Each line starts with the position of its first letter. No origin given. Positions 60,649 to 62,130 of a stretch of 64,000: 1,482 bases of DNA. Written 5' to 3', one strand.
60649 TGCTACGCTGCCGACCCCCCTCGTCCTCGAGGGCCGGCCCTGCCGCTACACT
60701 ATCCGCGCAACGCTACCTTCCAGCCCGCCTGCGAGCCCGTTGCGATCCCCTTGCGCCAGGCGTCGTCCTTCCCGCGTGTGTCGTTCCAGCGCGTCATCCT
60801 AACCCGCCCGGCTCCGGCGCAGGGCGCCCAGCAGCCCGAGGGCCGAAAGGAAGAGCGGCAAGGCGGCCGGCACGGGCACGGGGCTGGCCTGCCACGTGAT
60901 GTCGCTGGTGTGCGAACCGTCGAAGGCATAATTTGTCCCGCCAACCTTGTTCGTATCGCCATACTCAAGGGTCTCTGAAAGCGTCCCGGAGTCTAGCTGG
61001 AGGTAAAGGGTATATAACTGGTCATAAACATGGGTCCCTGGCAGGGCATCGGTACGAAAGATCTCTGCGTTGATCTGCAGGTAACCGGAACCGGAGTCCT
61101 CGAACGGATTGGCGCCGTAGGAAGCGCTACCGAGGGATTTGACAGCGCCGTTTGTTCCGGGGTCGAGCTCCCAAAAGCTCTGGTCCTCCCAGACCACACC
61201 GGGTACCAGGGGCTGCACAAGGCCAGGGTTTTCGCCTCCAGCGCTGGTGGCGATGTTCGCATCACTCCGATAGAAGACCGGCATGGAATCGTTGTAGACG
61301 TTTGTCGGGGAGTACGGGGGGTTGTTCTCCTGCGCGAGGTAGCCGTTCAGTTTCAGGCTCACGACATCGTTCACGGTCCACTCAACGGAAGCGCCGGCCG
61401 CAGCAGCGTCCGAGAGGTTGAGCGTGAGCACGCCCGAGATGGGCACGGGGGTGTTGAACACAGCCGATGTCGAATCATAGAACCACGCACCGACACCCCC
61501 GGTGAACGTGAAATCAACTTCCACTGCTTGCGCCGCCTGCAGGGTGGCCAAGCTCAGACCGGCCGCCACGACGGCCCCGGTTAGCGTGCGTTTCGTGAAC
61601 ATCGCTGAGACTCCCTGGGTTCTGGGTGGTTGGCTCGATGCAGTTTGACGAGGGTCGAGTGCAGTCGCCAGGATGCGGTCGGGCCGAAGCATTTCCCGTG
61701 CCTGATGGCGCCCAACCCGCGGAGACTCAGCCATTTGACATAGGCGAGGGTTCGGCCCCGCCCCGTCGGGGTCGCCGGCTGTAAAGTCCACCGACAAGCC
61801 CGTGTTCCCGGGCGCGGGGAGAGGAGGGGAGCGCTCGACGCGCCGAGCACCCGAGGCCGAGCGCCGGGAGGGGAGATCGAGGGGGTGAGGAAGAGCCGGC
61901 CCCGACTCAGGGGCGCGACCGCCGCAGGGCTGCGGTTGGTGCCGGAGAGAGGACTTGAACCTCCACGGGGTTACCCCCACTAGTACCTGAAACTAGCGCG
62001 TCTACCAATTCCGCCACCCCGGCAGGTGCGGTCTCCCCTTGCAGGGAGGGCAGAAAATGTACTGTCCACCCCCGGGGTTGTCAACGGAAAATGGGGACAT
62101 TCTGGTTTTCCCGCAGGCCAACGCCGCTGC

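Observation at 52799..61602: Secretion island: PrtD-type T1SS + RTX beta-roll substrate + overlapping GT4 glycosyltransferase, bracketed by two proteins with VPLPA/PEP-CTERM-like sorting tails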

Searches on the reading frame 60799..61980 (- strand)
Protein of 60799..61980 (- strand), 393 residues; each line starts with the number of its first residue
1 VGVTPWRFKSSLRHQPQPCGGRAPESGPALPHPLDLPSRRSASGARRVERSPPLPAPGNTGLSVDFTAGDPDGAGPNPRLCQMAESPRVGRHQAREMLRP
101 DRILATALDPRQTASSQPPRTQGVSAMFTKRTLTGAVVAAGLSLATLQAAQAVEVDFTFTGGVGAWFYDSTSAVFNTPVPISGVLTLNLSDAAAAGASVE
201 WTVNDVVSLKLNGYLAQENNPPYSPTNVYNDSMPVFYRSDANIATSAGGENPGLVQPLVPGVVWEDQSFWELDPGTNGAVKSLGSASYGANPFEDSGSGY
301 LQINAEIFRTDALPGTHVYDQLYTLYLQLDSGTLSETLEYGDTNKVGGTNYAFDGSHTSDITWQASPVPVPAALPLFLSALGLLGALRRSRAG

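Call 3: search_protein_families(library=pfam, proteins=[window:60799-61980:-], max_evalue=0.01)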
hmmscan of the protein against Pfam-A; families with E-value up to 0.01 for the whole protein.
window:60799-61980:- (393 aa): 1 family
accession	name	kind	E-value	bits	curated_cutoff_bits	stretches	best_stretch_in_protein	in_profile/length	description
PF07589.16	PEP-CTERM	-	0.0093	16.5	20.7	1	367-389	1-23/24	PEP-CTERM motif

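Call 4: search_protein_families(library=ncbifam, proteins=[window:60799-61980:-], max_evalue=1)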
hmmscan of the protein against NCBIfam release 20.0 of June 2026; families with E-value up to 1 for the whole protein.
window:60799-61980:- (393 aa): 3 families
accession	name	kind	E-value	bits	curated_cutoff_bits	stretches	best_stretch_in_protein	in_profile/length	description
NF041538.1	PEP_EDSA_1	subfamily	0.00069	19.4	100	1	348-391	266-307/307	EDSAP-1 family PEP-CTERM protein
NF038129.1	PEP_NF038129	equivalog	0.0098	15.7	65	1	319-391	126-194/194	NF038129 family PEP-CTERM protein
TIGR02595.1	PEP_CTERM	domain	0.13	13.1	16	1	368-391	1-24/24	PEP-CTERM sorting domain-containing protein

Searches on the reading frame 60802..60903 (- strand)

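Call 19: search_protein_families(library=ncbifam, proteins=[window:60802-60903:-], max_evalue=10)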
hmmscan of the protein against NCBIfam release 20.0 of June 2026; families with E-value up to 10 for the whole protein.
seq(34 aa): 12 families
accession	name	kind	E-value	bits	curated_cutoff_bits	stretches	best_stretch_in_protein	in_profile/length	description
TIGR03370.1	VPLPA-CTERM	domain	0.0007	19.5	25.35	1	9-32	1-24/25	VPLPA-CTERM sorting domain-containing protein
NF041538.1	PEP_EDSA_1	subfamily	0.004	16.9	100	1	5-32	281-307/307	EDSAP-1 family PEP-CTERM protein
NF033554.9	floc_PepA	equivalog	0.0046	16.8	80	1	4-32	234-260/261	flocculation-associated PEP-CTERM protein PepA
TIGR02595.1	PEP_CTERM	domain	0.0047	17.7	16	1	9-32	1-24/24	PEP-CTERM sorting domain-containing protein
NF038129.1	PEP_NF038129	equivalog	0.0068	16.3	65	1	6-32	168-194/194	NF038129 family PEP-CTERM protein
NF041927.1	Xrt_dep_XDP1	equivalog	0.017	15.1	125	1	7-32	217-242/242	exosortase-dependent surface protein XDP1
TIGR03901.2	MYXO-CTERM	domain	0.018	15.4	20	1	8-32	10-33/34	MYXO-CTERM sorting domain-containing protein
NF038124.1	PEP_CTERM_TLD_A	exception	0.031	13.8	100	1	4-32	206-234/235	PEP_CTERM-anchored TLD domain-containing protein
TIGR03382.1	GC_trans_RRR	domain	0.032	14.9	15.85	1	6-30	4-27/27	MYXO-CTERM sorting domain-containing protein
NF038126.1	PEP_CTERM_FxDxF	subfamily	0.062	13.5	50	1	5-32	138-165/165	FxDxF family PEP-CTERM protein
NF038118.1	PEP_CTERM_CCXG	equivalog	0.23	11.1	90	1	6-32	173-199/199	CCXG family PEP-CTERM protein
NF033947.0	PEP-cistern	hypoth_equivalog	0.27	10.9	60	1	5-30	169-194/195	cistern family PEP-CTERM protein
